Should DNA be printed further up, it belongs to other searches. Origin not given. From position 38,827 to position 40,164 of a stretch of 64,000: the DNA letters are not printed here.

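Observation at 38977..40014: Sulfur oxygenase reductase homologue carrying a twin-arginine (Tat) signal peptide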

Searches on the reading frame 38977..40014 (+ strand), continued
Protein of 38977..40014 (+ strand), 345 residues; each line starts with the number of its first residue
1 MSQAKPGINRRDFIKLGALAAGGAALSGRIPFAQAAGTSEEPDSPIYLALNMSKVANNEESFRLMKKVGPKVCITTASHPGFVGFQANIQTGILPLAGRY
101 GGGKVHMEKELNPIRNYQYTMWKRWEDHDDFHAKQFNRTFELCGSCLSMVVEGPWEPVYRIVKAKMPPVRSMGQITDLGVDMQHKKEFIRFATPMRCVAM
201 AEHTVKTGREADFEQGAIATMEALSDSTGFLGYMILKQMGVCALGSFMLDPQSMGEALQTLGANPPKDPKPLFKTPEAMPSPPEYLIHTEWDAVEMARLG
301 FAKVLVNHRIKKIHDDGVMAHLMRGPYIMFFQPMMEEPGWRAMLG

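Call 53: find_encoding_contigs(protein=P0003, flank=8000, max_places=3)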
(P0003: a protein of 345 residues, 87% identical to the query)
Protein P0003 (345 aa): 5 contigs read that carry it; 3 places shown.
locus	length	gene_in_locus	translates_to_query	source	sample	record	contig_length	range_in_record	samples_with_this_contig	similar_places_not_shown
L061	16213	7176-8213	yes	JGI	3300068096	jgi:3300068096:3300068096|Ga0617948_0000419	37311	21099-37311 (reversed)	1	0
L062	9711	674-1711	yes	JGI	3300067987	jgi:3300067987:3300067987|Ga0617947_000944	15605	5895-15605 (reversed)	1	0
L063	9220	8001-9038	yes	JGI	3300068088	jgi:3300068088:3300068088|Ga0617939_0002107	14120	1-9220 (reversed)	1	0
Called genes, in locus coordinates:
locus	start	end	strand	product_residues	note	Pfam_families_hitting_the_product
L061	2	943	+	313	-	?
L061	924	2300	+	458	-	PF00535:Glycos_transf_2, PF13641:Glyco_tranf_2_3 (faint)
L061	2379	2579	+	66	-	PF01595:CNNM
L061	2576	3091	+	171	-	PF00571:CBS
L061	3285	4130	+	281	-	PF08867:FRG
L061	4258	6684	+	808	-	PF03065:Glyco_hydro_57, PF12055:DUF3536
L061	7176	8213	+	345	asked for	PF07682:SOR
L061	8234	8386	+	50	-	PF06397:Desulfoferrod_N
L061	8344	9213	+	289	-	PF00702:Hydrolase (faint), PF05116:S6PP (weak), PF08282:Hydrolase_3, PF12710:HAD (faint), PF13344:Hydrolase_6 (weak)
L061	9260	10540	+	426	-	-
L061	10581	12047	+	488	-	PF08323:Glyco_transf_5, PF13439:Glyco_transf_4 (weak), PF00534:Glycos_transf_1, PF13692:Glyco_trans_1_4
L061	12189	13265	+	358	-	PF12849:PBP_like_2, PF01547:SBP_bac_1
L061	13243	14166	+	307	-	PF00528:BPD_transp_1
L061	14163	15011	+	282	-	PF00528:BPD_transp_1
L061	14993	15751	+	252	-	PF00005:ABC_tran, PF02463:SMC_N (faint), PF13304:AAA_21 (weak)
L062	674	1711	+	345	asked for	PF07682:SOR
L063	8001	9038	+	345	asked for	PF07682:SOR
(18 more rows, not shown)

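Call 55: find_encoding_contigs(protein=P0011, flank=7000, max_places=1)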
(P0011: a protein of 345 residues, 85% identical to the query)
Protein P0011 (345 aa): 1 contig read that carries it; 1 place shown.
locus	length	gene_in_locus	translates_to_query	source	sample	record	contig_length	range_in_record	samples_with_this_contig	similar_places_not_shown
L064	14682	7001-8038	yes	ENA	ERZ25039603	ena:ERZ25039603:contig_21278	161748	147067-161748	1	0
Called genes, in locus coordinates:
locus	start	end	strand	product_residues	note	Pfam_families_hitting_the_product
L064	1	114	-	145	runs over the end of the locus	PF02082:Rrf2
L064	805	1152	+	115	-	-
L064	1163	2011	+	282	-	PF12073:DUF3553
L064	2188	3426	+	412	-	PF00270:DEAD, PF04851:ResIII, PF00271:Helicase_C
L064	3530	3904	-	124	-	PF07784:DUF1622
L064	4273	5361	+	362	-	-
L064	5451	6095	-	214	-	PF04654:DUF599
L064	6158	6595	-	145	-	PF18905:DUF5661 (weak)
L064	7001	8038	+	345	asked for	PF07682:SOR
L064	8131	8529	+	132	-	PF04143:Sulf_transp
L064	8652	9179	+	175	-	PF20398:DUF6691 (weak), PF04143:Sulf_transp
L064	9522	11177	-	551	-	PF02878:PGM_PMM_I, PF02879:PGM_PMM_II, PF02880:PGM_PMM_III, PF00408:PGM_PMM_IV (weak)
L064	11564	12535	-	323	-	PF01544:CorA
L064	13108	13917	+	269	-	PF05552:MS_channel_1st_1, PF21088:MS_channel_1st, PF00924:MS_channel_2nd, PF21082:MS_channel_3rd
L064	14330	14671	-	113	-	-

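Call 56: find_encoding_contigs(protein=P0056, flank=7000, max_places=1)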
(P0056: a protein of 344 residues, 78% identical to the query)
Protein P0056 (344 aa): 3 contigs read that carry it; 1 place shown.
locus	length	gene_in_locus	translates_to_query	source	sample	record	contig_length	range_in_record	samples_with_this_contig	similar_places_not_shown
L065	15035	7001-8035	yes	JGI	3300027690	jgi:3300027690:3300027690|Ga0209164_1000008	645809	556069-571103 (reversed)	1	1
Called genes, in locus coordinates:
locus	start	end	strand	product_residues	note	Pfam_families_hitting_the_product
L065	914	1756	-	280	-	PF02634:FdhD-NarQ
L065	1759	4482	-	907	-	PF02629:CoA_binding, PF13380:CoA_binding_2, PF13607:Succ_CoA_lig, PF13549:ATP-grasp_5, PF13302:Acetyltransf_3, PF00583:Acetyltransf_1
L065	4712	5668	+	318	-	PF00753:Lactamase_B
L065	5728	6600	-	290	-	PF21033:RMD1-3 (faint), PF13429:TPR_15 (faint), PF00515:TPR_1 (faint), PF07719:TPR_2 (faint), PF13424:TPR_12, PF13414:TPR_11 (weak), PF14559:TPR_19 (weak), PF13181:TPR_8 (weak), +4 more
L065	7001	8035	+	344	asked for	PF07682:SOR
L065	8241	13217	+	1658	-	PF09084:NMT1, PF13426:PAS_9, PF13185:GAF_2, PF08447:PAS_3, PF00989:PAS, PF08448:PAS_4, PF13188:PAS_8, PF13426:PAS_9, +18 more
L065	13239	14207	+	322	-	PF00072:Response_reg, PF00989:PAS, PF08448:PAS_4, PF13426:PAS_9, PF08447:PAS_3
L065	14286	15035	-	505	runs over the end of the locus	PF00199:Catalase, PF06628:Catalase-rel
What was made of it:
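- A catalase gene about 6 kb downstream of sor in L065 (call 56).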

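Call 57: find_encoding_contigs(protein=P0012, flank=7000, max_places=1)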
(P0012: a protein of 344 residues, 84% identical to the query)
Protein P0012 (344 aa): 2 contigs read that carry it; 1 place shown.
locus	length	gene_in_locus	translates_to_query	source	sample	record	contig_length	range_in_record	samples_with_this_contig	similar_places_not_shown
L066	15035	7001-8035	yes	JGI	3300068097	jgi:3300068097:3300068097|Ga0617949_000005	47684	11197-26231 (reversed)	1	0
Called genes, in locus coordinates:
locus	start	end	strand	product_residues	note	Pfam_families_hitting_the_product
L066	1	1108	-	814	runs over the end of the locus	PF02190:LON_substr_bdg, PF00004:AAA, PF07728:AAA_5 (weak), PF22667:Lon_lid, PF05362:Lon_C, PF13541:ChlI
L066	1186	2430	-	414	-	PF06689:zf-C4_ClpX, PF05496:RuvB_N (faint), PF13401:AAA_22 (faint), PF00004:AAA, PF07724:AAA_2, PF07728:AAA_5 (weak), PF10431:ClpB_D2-small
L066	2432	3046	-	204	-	PF00574:CLP_protease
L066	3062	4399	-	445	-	PF05697:Trigger_N, PF00254:FKBP_C, PF05698:Trigger_C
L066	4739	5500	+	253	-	PF01520:Amidase_3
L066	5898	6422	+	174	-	PF04143:Sulf_transp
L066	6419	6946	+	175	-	PF20398:DUF6691 (weak), PF04143:Sulf_transp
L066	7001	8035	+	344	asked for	PF07682:SOR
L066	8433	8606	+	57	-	PF11181:YflT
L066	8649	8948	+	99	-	-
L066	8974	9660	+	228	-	-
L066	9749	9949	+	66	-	PF19936:DUF6399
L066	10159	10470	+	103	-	-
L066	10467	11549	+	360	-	PF01992:vATP-synt_AC39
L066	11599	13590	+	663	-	PF01496:V_ATPase_I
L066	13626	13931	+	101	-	PF00137:ATP-synt_C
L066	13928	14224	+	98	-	PF01990:ATP-synt_F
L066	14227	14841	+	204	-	PF01991:vATP-synt_E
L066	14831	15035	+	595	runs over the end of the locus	PF02874:ATP-synt_ab_N, PF16886:ATP-synt_ab_Xtn, PF00006:ATP-synt_ab, PF22919:ATP-synt_VA_C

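Call 58: find_encoding_contigs(protein=P0037, flank=7000, max_places=1)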
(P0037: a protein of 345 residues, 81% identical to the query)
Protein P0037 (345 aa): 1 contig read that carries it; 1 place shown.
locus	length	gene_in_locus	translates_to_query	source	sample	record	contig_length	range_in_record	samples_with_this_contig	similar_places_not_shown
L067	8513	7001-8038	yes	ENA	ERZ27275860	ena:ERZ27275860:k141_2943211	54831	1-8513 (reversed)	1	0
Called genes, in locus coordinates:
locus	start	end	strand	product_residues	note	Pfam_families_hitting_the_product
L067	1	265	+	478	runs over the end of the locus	PF02457:DAC, PF07949:YbbR (weak)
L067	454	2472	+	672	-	PF00999:Na_H_Exchanger, PF02254:TrkA_N, PF02080:TrkA_C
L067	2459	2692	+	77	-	-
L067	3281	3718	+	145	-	PF00582:Usp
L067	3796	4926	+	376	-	PF02163:Peptidase_M50, PF00571:CBS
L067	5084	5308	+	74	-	PF06305:LapA_dom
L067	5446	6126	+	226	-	PF05552:MS_channel_1st_1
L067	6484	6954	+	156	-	-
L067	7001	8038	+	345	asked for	PF07682:SOR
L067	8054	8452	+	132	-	PF04143:Sulf_transp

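Call 59: find_homologous_proteins(query=P0124, max_evalue=0.00001)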
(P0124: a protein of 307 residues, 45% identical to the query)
Query P0124 (307 aa): 70 proteins with E <= 0.00001 among 381 candidates.
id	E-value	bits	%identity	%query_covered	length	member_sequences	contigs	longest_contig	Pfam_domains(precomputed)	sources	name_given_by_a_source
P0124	3.2e-211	718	100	100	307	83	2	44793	PF07682.19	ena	-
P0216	1.1e-179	615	86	99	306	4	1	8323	PF07682.19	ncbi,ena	-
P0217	2.8e-172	590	81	100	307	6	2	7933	PF07682.19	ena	-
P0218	6.2e-172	589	82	100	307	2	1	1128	PF07682.19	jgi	-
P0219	1.2e-127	444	61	99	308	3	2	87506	PF03992.23,PF07682.19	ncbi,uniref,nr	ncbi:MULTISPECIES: sulfur oxygenase reductase family protein [Acidianus]|uniref:Sulfur oxidation pro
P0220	1.3e-126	440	61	99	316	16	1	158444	PF07682.19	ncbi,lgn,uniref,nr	ncbi:sulfur oxygenase/reductase [Sulfuracidifex metallicus]|uniref:sulfur oxygenase/reductase n=1 Ta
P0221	2.5e-123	429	59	100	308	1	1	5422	PF07682.19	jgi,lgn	jgi:sulfur oxygenase/reductase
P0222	2.6e-123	429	91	66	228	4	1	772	PF07682.19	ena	-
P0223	3.1e-123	429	59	99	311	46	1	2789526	PF07682.19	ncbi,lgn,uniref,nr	ncbi:sulfur oxidation protein [Sulfolobus sp. S-194]|uniref:sulfur oxygenase/reductase n=1 Tax=Sulfo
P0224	1.4e-120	420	58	99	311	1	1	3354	PF07682.19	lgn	-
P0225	1.5e-118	414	57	99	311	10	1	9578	PF07682.19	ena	-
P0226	4.3e-111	389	55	99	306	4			PF07682.19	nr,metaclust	nr:sulfur oxygenase reductase [uncultured bacterium] ABF20541.1 sulfur oxygenase reductase [uncultur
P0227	3.3e-110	386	54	100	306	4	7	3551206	PF07682.19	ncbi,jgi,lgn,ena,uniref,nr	ncbi:sulfur oxygenase reductase [Sulfobacillus acidophilus TPY]|jgi:sulfur oxygenase/reductase|unire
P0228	5.2e-110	386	55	100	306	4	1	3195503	PF07682.19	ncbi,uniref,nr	ncbi:sulfur oxygenase/reductase [Sulfobacillus thermosulfidooxidans]|uniref:sulfur oxygenase/reducta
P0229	6.3e-110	385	54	99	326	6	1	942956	PF03992.23,PF07682.19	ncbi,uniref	ncbi:sulfur oxygenase/reductase [Sulfoacidibacillus ferrooxidans]|uniref:sulfur oxygenase/reductase 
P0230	8.3e-109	382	54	99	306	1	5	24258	PF07682.19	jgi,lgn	jgi:sulfur oxygenase/reductase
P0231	1.6e-108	381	54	100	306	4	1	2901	PF07682.19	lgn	-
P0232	1.4e-107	378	54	100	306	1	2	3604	PF03992.23,PF07682.19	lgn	-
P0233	3.6e-107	376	54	100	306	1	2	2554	PF03992.23,PF07682.19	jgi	jgi:sulfur oxygenase/reductase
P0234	1.1e-106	375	53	99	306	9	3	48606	PF07682.19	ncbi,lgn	-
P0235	1.1e-105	371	54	99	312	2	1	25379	PF07682.19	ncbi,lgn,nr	ncbi:MAG: sulfur oxygenase reductase family protein [Firmicutes bacterium]|nr:sulfur oxygenase reduc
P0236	2.2e-104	367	51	100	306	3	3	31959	PF03992.23,PF07682.19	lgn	-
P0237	8.3e-104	365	52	100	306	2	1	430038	PF03992.23,PF07682.19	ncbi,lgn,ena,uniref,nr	ncbi:sulfur oxygenase reductase family protein [Alicyclobacillus tolerans]|uniref:sulfur oxygenase/r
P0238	1.9e-102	361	49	100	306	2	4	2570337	PF07682.19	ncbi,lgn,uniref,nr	ncbi:Sulfur oxygenase/reductase [Candidatus Hydrogenisulfobacillus filiaventi]|uniref:Sulfur oxygena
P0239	5.1e-94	333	49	96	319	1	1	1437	PF07682.19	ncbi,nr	ncbi:MAG: sulfur oxygenase reductase family protein [Firmicutes bacterium]|nr:sulfur oxygenase reduc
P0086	4.3e-82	294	47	98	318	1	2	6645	PF07682.19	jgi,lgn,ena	-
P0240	1.6e-81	292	45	97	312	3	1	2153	PF07682.19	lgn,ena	-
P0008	3.3e-79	284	44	98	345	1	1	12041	PF07682.19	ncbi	-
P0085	6.9e-79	283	44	98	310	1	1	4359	PF07682.19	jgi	jgi:sulfur oxygenase/reductase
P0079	1.8e-78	282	45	98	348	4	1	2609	PF07682.19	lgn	-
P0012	4.6e-78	281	45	98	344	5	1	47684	PF07682.19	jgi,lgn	jgi:sulfur oxygenase/reductase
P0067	5.1e-78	281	44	98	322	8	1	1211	PF07682.19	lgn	-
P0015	1.3e-77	279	45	98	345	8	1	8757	PF07682.19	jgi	jgi:sulfur oxygenase/reductase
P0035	1.7e-77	279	44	98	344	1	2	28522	PF07682.19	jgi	jgi:sulfur oxygenase/reductase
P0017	2.1e-77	279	45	98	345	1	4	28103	PF07682.19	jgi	jgi:sulfur oxygenase/reductase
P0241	2.4e-77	278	50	84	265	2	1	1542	PF07682.19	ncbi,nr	ncbi:MAG: sulfur oxidation protein, partial [Firmicutes bacterium]|nr:sulfur oxidation protein [Baci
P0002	3.8e-77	278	45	98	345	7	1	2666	PF07682.19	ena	-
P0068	7.7e-77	277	43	98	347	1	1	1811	PF07682.19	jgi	jgi:sulfur oxygenase/reductase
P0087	1.1e-76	276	45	98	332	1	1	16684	PF07682.19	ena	-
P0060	1.3e-76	276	44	98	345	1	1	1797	PF07682.19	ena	-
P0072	2.2e-76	275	43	98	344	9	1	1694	PF07682.19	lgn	-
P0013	2.6e-75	272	44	98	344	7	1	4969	PF07682.19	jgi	-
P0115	2.9e-75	272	44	98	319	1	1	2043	PF07682.19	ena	-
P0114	3.2e-75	271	42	98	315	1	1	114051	PF07682.19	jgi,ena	-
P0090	3.9e-75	271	44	98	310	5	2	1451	PF07682.19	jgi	jgi:sulfur oxygenase/reductase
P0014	8.6e-75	270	43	98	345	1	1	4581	PF07682.19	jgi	jgi:sulfur oxygenase/reductase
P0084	9.0e-75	270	42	98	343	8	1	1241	PF07682.19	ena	-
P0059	1.3e-74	269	44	98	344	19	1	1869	PF07682.19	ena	-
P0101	3.3e-74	268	42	98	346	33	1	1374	PF07682.19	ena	-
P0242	7.5e-74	267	44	98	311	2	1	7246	PF07682.19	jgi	-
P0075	1.0e-73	266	44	96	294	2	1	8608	PF07682.19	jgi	jgi:sulfur oxygenase/reductase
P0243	2.4e-73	265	41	99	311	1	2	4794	PF07682.19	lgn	-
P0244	2.5e-73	265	43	98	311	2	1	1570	PF07682.19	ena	-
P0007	2.6e-73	265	43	98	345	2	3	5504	PF07682.19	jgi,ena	-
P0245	4.1e-73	264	42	99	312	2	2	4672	PF07682.19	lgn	-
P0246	4.3e-73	264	44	99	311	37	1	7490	PF07682.19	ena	-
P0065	8.2e-73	263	43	98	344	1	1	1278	PF07682.19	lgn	-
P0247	1.9e-72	262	42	99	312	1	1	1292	PF07682.19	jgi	jgi:sulfur oxygenase/reductase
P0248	7.1e-69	251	42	98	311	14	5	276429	PF07682.19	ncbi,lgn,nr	ncbi:MAG TPA: sulfur oxygenase reductase family protein [Thiobacillus sp.]|nr:MAG: sulfur oxidation 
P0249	3.3e-68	248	40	98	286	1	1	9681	PF07682.19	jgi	jgi:sulfur oxygenase/reductase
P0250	3.0e-67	245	39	98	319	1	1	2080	PF07682.19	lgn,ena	-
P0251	4.1e-66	241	40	98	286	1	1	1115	PF03992.23,PF07682.19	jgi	jgi:sulfur oxygenase/reductase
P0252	1.3e-64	237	45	84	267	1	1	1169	PF07682.19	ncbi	-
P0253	5.4e-56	208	46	73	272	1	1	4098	PF07682.19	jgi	jgi:sulfur oxygenase/reductase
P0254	1.0e-55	207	44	78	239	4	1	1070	PF07682.19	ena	-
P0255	7.1e-54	201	37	94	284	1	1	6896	PF07682.19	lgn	-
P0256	9.7e-54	201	36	95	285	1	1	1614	PF07682.19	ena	-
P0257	7.0e-53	198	42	78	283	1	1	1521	PF07682.19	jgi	jgi:sulfur oxygenase/reductase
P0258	1.4e-47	181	42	65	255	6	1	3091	PF07682.19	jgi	jgi:sulfur oxygenase/reductase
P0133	8.4e-44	168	59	39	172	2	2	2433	PF07682.19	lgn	-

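Call 70: predict_structure(alignment_id=A2)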
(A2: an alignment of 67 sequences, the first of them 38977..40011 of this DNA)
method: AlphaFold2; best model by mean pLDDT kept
length: 345 residues; sequences in the alignment: 67
mean_pLDDT: 89.2   pTM: 0.83
mean pLDDT of the five models: 89.2, 89.0, 88.1, 87.6, 86.6
residues with pLDDT >= 90: 239; 70-90: 75; 50-70: 24; < 50: 7
segments of 3 or more residues with pLDDT < 50: 1-3
pLDDT, mean of each block of 10 residues (from residue 1): 57 72 54 56 92 96 93 94 95 87 90 96 97 95 90 97 90 78 85 89 97 98 95 97 97 92 86 97 97 95 94 97 95 90 85
secondary structure, 60 per line:
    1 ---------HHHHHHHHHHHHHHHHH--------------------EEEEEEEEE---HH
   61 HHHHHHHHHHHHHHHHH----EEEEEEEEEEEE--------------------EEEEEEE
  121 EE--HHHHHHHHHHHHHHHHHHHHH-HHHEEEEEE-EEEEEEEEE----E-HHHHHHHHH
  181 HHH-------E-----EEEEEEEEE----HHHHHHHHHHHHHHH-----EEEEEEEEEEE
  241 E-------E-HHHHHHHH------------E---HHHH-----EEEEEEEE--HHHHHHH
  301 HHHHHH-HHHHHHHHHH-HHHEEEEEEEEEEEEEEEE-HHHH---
elements in order: H10-26 E47-55 H59-77 E82-93 E114-122 H125-145 E150-155 E157-165 H172-183 E197-205 H210-224 E230-241 H251-258 H275-278 E284-291 H294-306 H308-317 E322-337 H339-342
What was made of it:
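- Tried and rejected: It worked only after canonical SORs were added (call 70).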
